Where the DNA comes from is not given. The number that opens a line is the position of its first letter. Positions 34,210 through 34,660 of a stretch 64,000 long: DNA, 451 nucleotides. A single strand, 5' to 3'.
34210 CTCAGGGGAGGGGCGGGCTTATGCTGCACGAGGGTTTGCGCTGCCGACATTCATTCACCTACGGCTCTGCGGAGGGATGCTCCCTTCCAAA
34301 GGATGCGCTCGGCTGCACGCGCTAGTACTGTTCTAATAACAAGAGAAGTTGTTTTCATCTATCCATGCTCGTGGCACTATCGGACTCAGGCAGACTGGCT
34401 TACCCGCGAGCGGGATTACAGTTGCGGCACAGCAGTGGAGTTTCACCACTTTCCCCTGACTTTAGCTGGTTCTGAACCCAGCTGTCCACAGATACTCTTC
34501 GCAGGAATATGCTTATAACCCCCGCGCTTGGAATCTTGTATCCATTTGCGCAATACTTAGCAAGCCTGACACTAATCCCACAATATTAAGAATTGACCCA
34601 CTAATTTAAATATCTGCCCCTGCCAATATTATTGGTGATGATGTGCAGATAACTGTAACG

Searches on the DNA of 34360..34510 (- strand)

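Call 52: build_rna_model(alignment_id=A4)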
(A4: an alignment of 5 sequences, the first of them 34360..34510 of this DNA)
Model R1 built from alignment A4 (5 sequences, 163 columns); structure: RNAalifold consensus.
model positions 154; base pairs 40; branch points 3; effective number of sequences 1.18; information 0.591 bits per position. Calibrated on 0.2 Mb of random sequence (short: E-values are rough).
structure used (alignment columns):
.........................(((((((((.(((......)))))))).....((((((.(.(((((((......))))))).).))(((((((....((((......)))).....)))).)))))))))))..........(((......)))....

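Call 54: search_with_rna_model(model_id=R1, sources=[window, L001, L002, L003, L004, L005, L006, L007, L008, L009, L010, L011, L012, L013, L014, L015, L016, L017, L018], max_evalue=1)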
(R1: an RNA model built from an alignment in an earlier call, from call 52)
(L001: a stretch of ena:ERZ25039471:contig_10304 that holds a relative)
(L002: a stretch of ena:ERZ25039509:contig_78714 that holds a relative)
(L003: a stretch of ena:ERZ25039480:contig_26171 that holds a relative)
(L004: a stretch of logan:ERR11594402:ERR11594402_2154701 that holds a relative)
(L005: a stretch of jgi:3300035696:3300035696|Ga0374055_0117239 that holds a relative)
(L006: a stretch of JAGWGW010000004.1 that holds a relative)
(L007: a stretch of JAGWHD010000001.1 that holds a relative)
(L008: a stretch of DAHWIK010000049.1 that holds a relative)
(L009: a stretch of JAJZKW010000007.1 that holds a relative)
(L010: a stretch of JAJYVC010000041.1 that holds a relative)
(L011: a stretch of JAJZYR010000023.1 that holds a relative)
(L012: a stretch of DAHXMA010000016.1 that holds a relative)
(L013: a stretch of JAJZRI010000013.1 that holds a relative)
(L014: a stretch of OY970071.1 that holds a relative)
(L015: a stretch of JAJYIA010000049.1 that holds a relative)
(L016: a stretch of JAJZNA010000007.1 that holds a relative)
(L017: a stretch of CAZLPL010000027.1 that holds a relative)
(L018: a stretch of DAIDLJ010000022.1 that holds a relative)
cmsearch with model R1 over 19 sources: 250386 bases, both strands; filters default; matches with E-value up to 1: 6.
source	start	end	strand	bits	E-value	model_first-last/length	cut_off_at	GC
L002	2532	2681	+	168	3.2e-34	1-154/154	no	0.55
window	34360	34509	-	164.5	1.8e-33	1-154/154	no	0.54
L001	9685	9834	+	164.5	1.8e-33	1-154/154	no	0.54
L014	4694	4848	+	163.4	3.2e-33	1-154/154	no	0.51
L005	1043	1197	+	161.2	9.3e-33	1-154/154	no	0.45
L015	2975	3130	+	136.5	2.2e-27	1-154/154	no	0.42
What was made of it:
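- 34360..34509 (-): Cobalamin riboswitch (Rfam hit at 34369-34501). Its invariant 3' tail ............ lies at 34374-34363. My own covariance model scores 164.5 bits (call 54).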

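Call 77: search_with_rna_model(model_id=R1, sources=[L099, L100, L101, L102, L103, L104], max_evalue=1)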
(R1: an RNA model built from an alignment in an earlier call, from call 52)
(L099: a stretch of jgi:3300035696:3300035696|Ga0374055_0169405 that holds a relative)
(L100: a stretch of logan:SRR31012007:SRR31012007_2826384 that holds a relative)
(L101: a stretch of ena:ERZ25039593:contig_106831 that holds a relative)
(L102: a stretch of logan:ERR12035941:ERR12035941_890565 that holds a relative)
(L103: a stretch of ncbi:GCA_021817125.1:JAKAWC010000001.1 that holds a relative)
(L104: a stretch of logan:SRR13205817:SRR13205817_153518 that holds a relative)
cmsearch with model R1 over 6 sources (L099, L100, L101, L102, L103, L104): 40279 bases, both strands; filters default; matches with E-value up to 1: 5.
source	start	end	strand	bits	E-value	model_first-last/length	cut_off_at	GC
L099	800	953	+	148.9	7.1e-31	1-154/154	no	0.53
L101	2844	2997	+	132.8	2.3e-27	1-154/154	no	0.59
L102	906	1059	+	132.8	2.3e-27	1-154/154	no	0.59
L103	2853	2997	+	119.7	1.7e-24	1-154/154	no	0.57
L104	2853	2997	+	119.7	1.7e-24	1-154/154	no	0.57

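Call 88: search_with_rna_model(model_id=R1, sources=[window, L002, L005, L014, L015, L099, L101, L103], max_evalue=0.001, make_alignment=true)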
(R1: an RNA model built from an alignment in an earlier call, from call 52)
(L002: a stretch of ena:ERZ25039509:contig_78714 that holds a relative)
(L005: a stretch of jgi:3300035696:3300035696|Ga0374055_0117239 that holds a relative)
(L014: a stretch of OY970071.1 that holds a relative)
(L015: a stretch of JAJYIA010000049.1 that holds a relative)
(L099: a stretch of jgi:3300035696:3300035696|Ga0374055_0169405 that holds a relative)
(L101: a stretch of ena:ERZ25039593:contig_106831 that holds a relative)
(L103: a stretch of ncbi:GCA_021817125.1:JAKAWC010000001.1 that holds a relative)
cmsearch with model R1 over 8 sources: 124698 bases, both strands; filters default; matches with E-value up to 0.001: 8.
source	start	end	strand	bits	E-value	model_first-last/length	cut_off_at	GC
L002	2532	2681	+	168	1.6e-34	1-154/154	no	0.55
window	34360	34509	-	164.5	8.8e-34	1-154/154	no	0.54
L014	4694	4848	+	163.4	1.6e-33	1-154/154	no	0.51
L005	1043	1197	+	161.2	4.6e-33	1-154/154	no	0.45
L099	800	953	+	148.9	2.2e-30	1-154/154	no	0.53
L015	2975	3130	+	136.5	1.1e-27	1-154/154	no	0.42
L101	2844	2997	+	132.8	7e-27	1-154/154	no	0.59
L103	2853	2997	+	119.7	5.1e-24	1-154/154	no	0.57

Alignment A6: 8 matches aligned to the model, 159 columns, each read 5' to 3' on its own strand. Consensus structure (alignment columns), stored with it:
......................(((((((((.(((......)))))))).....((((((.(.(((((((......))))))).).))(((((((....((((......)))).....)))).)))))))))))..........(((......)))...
